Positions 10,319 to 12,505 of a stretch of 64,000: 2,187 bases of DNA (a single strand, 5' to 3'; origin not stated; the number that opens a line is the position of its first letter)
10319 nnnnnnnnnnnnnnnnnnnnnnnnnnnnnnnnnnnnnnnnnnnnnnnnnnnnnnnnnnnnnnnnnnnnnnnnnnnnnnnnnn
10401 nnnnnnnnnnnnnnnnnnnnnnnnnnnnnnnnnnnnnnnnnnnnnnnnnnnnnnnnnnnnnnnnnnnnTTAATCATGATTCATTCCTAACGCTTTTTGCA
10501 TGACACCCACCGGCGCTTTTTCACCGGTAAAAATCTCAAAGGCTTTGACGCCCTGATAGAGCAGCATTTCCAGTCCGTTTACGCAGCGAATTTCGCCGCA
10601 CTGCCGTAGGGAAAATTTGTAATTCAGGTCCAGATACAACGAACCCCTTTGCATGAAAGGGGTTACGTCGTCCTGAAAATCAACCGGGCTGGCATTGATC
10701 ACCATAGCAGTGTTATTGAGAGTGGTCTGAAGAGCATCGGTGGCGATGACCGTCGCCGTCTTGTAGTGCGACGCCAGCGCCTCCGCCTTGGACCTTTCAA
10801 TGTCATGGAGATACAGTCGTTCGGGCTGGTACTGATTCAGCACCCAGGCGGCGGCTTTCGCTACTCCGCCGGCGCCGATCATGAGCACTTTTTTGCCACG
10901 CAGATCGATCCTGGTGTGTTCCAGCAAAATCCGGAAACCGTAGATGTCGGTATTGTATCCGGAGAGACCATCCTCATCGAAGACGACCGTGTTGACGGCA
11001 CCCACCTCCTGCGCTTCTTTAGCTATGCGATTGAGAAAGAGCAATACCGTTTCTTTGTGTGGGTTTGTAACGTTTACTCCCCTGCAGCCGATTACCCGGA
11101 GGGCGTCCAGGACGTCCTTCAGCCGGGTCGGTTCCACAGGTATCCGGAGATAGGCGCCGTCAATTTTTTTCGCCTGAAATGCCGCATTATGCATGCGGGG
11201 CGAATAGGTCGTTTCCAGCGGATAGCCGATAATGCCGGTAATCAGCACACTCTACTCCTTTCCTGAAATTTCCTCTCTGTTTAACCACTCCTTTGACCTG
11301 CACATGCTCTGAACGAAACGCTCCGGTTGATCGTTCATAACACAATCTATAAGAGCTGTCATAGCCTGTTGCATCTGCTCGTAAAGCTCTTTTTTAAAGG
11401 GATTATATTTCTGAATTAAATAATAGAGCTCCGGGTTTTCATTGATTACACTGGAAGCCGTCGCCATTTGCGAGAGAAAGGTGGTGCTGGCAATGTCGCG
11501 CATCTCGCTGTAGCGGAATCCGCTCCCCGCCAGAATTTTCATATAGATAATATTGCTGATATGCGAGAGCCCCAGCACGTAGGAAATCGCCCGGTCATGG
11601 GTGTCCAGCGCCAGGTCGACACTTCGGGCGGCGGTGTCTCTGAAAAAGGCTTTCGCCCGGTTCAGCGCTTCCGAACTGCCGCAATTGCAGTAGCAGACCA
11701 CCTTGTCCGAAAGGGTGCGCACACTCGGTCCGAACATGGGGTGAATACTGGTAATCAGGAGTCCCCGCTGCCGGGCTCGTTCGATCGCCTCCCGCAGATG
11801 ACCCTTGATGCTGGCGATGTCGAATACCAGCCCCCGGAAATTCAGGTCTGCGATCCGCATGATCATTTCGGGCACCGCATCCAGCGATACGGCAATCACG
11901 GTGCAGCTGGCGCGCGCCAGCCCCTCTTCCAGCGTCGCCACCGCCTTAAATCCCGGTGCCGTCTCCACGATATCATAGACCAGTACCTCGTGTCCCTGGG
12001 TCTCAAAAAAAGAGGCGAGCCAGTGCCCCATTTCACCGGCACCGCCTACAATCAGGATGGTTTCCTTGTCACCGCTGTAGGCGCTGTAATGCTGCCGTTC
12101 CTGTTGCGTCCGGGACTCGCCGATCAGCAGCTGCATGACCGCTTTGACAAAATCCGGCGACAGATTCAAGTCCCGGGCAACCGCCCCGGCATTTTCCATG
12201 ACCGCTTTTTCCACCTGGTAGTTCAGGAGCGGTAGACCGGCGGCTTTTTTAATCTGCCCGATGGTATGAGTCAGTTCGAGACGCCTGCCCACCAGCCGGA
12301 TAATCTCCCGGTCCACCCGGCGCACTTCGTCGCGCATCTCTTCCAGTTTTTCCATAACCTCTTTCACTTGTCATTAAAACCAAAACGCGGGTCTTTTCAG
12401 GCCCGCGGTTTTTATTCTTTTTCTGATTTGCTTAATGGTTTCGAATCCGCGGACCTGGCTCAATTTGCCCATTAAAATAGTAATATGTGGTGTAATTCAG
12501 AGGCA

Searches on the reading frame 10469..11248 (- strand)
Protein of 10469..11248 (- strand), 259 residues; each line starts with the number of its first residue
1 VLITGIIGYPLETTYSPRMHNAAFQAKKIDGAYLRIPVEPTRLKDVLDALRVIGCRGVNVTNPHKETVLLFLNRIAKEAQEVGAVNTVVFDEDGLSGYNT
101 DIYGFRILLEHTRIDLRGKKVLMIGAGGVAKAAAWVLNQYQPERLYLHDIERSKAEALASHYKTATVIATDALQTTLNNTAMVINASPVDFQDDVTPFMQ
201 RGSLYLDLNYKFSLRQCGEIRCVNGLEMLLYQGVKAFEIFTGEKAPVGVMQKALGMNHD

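Call 50: search_protein_families(library=pfam, proteins=[window:10469-11248:-], max_evalue=0.00001)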
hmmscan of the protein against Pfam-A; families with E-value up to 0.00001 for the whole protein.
window:10469-11248:- (259 aa): 4 families
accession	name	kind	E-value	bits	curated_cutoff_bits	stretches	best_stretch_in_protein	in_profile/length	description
PF08501.16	Shikimate_dh_N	-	7e-24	84.3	27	1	6-88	1-83/83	Shikimate dehydrogenase substrate binding domain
PF18317.6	SDH_C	-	4.1e-13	49.2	25.8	1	225-254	1-30/31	Shikimate 5'-dehydrogenase C-terminal domain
PF01488.26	Shikimate_DH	-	2e-06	28.3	24.3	1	115-186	9-82/138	Shikimate / quinate 5-dehydrogenase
PF03435.24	Sacchrp_dh_NADP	-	3.6e-06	27.8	25.1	1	121-210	1-100/129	Saccharopine dehydrogenase NADP binding domain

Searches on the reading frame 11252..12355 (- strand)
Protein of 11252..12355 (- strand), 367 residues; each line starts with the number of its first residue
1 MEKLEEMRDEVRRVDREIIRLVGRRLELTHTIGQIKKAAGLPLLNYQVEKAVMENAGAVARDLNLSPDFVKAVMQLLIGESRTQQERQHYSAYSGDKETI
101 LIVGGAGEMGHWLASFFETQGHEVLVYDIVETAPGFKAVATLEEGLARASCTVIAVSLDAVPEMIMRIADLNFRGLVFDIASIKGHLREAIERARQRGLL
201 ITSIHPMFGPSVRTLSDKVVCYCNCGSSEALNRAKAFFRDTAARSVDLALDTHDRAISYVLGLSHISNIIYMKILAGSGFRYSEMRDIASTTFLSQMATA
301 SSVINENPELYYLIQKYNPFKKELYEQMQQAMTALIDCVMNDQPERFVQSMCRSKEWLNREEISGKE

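Call 9: find_encoding_contigs(protein=window:11252-12355:-, flank=10000, max_places=10)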
Protein window:11252-12355:- (367 aa): no gene with exactly this product is on record in the collection.

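Call 10: find_homologous_proteins(query=window:11252-12355:-, max_evalue=1e-30)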
Query window:11252-12355:- (367 aa): 2267 proteins with E <= 1e-30 among 8000 candidates; the best 120 are listed.
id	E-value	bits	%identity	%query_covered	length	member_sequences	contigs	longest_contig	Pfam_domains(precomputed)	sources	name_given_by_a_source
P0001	2.8e-219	745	93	100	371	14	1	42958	PF02153.24,PF20463.4,PF01817.27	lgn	-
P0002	5.5e-186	636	78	100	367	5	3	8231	PF02153.24,PF20463.4,PF01817.27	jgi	-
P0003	2.2e-184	630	77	100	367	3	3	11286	PF02153.24,PF20463.4,PF01817.27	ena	-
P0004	1.4e-183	628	77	100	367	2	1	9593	PF02153.24,PF20463.4,PF01817.27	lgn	-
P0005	3.2e-183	627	77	100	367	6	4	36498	PF02153.24,PF20463.4,PF01817.27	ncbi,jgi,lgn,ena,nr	ncbi:prephenate dehydrogenase/arogenate dehydrogenase family protein [bacterium]|nr:prephenate dehyd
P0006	6.6e-180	616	76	100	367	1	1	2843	PF02153.24,PF20463.4,PF01817.27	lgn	-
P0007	6.8e-180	616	75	100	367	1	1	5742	PF02153.24,PF20463.4,PF01817.27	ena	-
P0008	1.1e-176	605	75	100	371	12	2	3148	PF02153.24,PF20463.4,PF01817.27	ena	-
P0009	7.3e-175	599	72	100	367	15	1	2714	PF02153.24,PF20463.4,PF01817.27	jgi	-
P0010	5.4e-174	596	71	100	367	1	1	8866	PF02153.24,PF20463.4,PF01817.27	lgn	-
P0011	2.9e-172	591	70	100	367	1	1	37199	PF02153.24,PF20463.4,PF01817.27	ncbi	-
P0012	5.1e-171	586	70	100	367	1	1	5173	PF02153.24,PF20463.4,PF01817.27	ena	-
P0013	9.4e-170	582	69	100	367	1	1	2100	PF08659.17,PF02153.24,PF20463.4,PF01817.27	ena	-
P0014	1.3e-169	582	70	100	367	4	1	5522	PF02153.24,PF20463.4,PF01817.27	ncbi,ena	-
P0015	3.1e-165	567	70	100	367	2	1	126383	PF02153.24,PF20463.4,PF01817.27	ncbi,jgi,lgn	-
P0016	5.0e-164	563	67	99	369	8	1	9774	PF02153.24,PF20463.4,PF01817.27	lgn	-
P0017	1.5e-161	555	68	100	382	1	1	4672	PF02153.24,PF20463.4,PF01817.27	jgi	jgi:chorismate mutase/prephenate dehydrogenase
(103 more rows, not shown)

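Call 12: find_related_loci(query=A1, collection=genome_contigs, flank=6000)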
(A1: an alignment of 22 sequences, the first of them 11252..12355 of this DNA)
Query A1 (367 aa) in genome_contigs; peptide patterns used: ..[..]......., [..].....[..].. (x = any residue, [..] = any of these).
202 stretches matched a pattern; 188 encode a relative of the query (tblastn E <= 1e-3); the best 80 are kept; 80 distinct loci.
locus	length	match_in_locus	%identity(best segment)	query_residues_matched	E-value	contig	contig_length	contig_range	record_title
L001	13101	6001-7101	93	1-367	0e+0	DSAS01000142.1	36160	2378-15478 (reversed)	MAG TPA_asm: Candidatus Neomarinimicrobiota bacterium isolate SpSt-1154 Ga0129302_1000324, whole genome shotgun sequence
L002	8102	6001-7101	77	1-367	0e+0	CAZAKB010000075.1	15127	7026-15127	MAG TPA_asm: uncultured bacterium isolate SRP178699_co1_181 genome assembly, contig: NODE_5080_length_15127_cov_16.10721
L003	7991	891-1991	77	1-367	0e+0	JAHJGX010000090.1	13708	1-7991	MAG: bacterium isolate Modern_marine_glass_biofilm.mb.88 Modern_marine_glas.mb.88_k141_293328, whole genome shotgun sequ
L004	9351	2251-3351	75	1-367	0e+0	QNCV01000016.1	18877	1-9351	MAG: Candidatus Neomarinimicrobiota bacterium isolate B118_G9 B118_Guay9_scaffold_01932, whole genome shotgun sequence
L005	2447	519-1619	71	1-367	0e+0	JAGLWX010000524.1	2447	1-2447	MAG: Candidatus Neomarinimicrobiota bacterium isolate RS_12_34 ZL285.bin.34.fa_524, whole genome shotgun sequence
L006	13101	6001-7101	70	1-367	0e+0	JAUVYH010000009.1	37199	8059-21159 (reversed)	MAG: Candidatus Neomarinimicrobiota bacterium isolate CSMAG_1237 CSMAG_1237_k141_2082618_length_37199_cov_9.4510, whole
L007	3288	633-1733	70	1-367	0e+0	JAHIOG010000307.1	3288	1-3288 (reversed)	MAG: bacterium isolate KR13_S3.mb.119 KR13_S3.mb.119_k141_271164, whole genome shotgun sequence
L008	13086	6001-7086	69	1-362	7e-180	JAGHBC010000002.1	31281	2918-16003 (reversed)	MAG: Candidatus Neomarinimicrobiota bacterium isolate AUK246 PB_MBMC_200_c_000000000417, whole genome shotgun sequence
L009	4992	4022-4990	80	1-323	0e+0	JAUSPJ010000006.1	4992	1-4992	MAG: Candidatus Neomarinimicrobiota bacterium isolate E21_metabat.bin.53_sub E21_k141_95202, whole genome shotgun sequen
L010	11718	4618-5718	70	1-367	2e-178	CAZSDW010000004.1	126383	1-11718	MAG TPA_asm: uncultured bacterium isolate SRP214966_co4_6 genome assembly, contig: NODE_19_length_126383_cov_8.594365, w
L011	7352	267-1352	68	1-362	9e-176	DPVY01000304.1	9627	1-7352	MAG TPA_asm: Candidatus Neomarinimicrobiota bacterium isolate UBA9312 contig_14459, whole genome shotgun sequence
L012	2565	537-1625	63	2-364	3e-175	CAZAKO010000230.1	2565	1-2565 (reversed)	MAG TPA_asm: uncultured bacterium isolate SRP098346_co1_289 genome assembly, contig: NODE_71463_length_2565_cov_86.55139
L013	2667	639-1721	63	2-362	2e-173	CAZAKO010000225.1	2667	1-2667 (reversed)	MAG TPA_asm: uncultured bacterium isolate SRP098346_co1_289 genome assembly, contig: NODE_67245_length_2667_cov_88.31661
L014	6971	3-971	65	42-364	1e-149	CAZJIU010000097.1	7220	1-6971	MAG TPA_asm: uncultured bacterium isolate binchicken_co89_626 genome assembly, contig: NODE_21763_length_7220_cov_11.736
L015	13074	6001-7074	55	1-358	6e-134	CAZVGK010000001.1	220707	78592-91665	MAG TPA_asm: uncultured Gemmatimonadota bacterium isolate binchicken_co211_282 genome assembly, contig: NODE_3_length_22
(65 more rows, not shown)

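Call 21: find_encoding_contigs(protein=P0016, flank=3000, max_places=3)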
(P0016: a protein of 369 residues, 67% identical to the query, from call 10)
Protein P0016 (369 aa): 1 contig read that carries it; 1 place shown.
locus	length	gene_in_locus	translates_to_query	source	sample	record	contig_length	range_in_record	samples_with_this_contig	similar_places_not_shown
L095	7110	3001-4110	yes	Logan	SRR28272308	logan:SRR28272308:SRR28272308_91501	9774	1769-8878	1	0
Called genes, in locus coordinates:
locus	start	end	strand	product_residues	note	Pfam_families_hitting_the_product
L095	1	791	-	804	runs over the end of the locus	PF13860:FlgD_ig (weak), PF18962:Por_Secre_tail (weak)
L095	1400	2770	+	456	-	PF00291:PALP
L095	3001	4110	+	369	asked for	PF01817:CM_2, PF02153:PDH_N, PF20463:PDH_C (weak)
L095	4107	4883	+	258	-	PF08501:Shikimate_dh_N, PF01488:Shikimate_DH, PF18317:SDH_C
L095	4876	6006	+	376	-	PF01264:Chorismate_synt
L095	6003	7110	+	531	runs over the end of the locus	PF01202:SKI, PF13238:AAA_18 (weak), PF00465:Fe-ADH, PF13685:Fe-ADH_2, PF01761:DHQ_synthase, PF24621:DHQS_C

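Call 22: find_encoding_contigs(protein=P0017, flank=3000, max_places=3)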
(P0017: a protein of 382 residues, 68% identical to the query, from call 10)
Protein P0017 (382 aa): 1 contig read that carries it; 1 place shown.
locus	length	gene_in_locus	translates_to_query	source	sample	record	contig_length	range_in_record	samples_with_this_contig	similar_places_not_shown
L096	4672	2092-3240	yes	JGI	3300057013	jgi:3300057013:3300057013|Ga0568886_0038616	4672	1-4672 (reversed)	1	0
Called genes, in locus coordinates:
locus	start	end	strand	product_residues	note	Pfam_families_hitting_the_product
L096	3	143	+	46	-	?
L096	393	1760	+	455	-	PF00291:PALP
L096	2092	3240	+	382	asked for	PF01817:CM_2, PF02153:PDH_N (weak), PF20463:PDH_C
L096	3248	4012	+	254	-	PF08501:Shikimate_dh_N, PF01488:Shikimate_DH, PF03435:Sacchrp_dh_NADP (weak), PF18317:SDH_C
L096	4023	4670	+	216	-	?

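Call 23: find_encoding_contigs(protein=P0010, flank=3000, max_places=3)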
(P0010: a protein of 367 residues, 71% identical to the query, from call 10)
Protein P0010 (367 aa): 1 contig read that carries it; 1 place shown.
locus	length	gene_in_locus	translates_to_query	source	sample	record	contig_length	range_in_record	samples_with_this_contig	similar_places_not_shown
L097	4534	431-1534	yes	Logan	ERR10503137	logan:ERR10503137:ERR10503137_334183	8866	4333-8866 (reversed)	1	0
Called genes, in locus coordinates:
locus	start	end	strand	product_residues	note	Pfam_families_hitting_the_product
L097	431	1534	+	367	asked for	PF01817:CM_2, PF02153:PDH_N, PF20463:PDH_C (weak)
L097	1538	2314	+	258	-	PF08501:Shikimate_dh_N, PF01488:Shikimate_DH, PF18317:SDH_C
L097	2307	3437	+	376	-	PF01264:Chorismate_synt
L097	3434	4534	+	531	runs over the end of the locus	PF01202:SKI, PF13238:AAA_18, PF00465:Fe-ADH, PF13685:Fe-ADH_2, PF01761:DHQ_synthase, PF24621:DHQS_C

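Call 24: find_encoding_contigs(protein=P0009, flank=3000, max_places=3)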
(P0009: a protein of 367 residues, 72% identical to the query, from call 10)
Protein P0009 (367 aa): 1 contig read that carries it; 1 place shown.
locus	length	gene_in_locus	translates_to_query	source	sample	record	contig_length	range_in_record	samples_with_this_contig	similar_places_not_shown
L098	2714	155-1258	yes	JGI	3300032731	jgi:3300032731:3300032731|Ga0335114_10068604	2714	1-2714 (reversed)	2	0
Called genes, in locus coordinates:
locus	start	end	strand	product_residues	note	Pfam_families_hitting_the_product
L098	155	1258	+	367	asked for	PF01817:CM_2, PF02153:PDH_N, PF20463:PDH_C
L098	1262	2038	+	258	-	PF08501:Shikimate_dh_N, PF01488:Shikimate_DH, PF18317:SDH_C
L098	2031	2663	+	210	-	PF01264:Chorismate_synt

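Call 50: search_protein_families(library=pfam, proteins=[window:11252-12355:-], max_evalue=0.00001)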
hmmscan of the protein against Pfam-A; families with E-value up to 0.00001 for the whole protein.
window:11252-12355:- (367 aa): 3 families
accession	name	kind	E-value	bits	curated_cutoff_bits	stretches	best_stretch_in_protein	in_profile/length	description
PF01817.26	CM_2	-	1.5e-17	64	27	1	8-86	2-80/80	Chorismate mutase type II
PF20463.3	PDH_C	-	1.6e-08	35.2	22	1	252-351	4-100/102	Prephenate dehydrogenase, dimerization domain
PF02153.23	PDH_N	-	8.8e-07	29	26.5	1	144-246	41-153/154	Prephenate dehydrogenase, nucleotide-binding domain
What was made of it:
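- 11252..12365 (-): RBS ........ (12365-12358) and tyrA (ATG 12355), a fused chorismate mutase / prephenate dehydrogenase. It is the first gene of the regulated operon. Pfam CM_2, PDH_N and PDH_C all score above their cut-offs (call 50).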

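Call 51: search_protein_families(library=ncbifam, proteins=[window:11252-12355:-], max_evalue=1e-10)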
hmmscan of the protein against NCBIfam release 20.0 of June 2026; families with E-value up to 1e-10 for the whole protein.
window:11252-12355:- (367 aa): 12 families
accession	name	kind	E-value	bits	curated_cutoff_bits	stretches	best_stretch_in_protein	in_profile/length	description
NF008400.0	PRK11199.1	equivalog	1.2e-47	162.6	273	1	2-359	3-351/374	bifunctional chorismate mutase/prephenate dehydrogenase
NF006409.0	PRK08655.1-3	equivalog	1.2e-33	117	310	1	100-361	3-270/290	prephenate dehydrogenase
NF006411.0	PRK08655.1-5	equivalog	8.1e-31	107.3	464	1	97-353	2-266/443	prephenate dehydrogenase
NF006408.0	PRK08655.1-2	equivalog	5.5e-29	101.2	422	1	97-358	6-275/441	prephenate dehydrogenase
NF006410.0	PRK08655.1-4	equivalog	6.1e-28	97.8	498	1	98-365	5-283/446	prephenate dehydrogenase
NF006407.0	PRK08655.1-1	equivalog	2.6e-23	82.6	834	1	100-361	3-274/439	prephenate dehydrogenase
TIGR01791.2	CM_archaeal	equivalog_domain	3.3e-16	59.1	66.95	1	4-85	1-82/83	chorismate mutase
NF006457.0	PRK08818.1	equivalog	3.7e-13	49.3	411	1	99-339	6-247/373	prephenate dehydrogenase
NF004925.0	PRK06285.1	equivalog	2.5e-12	46.7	77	1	2-86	7-91/99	chorismate mutase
TIGR01799.1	CM_T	equivalog_domain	4.5e-12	45.9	95.9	1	4-83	1-80/83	chorismate mutase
TIGR01808.1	CM_M_hiGC-arch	equivalog_domain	1.6e-11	44.2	52.15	1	4-57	2-58/74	chorismate mutase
NF006307.0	PRK08507.1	equivalog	1.7e-11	43.9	295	1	145-351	55-265/275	prephenate dehydrogenase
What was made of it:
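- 11252..12365 (-): The best NCBIfam match is the bifunctional CM/PDH model, below its equivalog cut-off (call 51).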
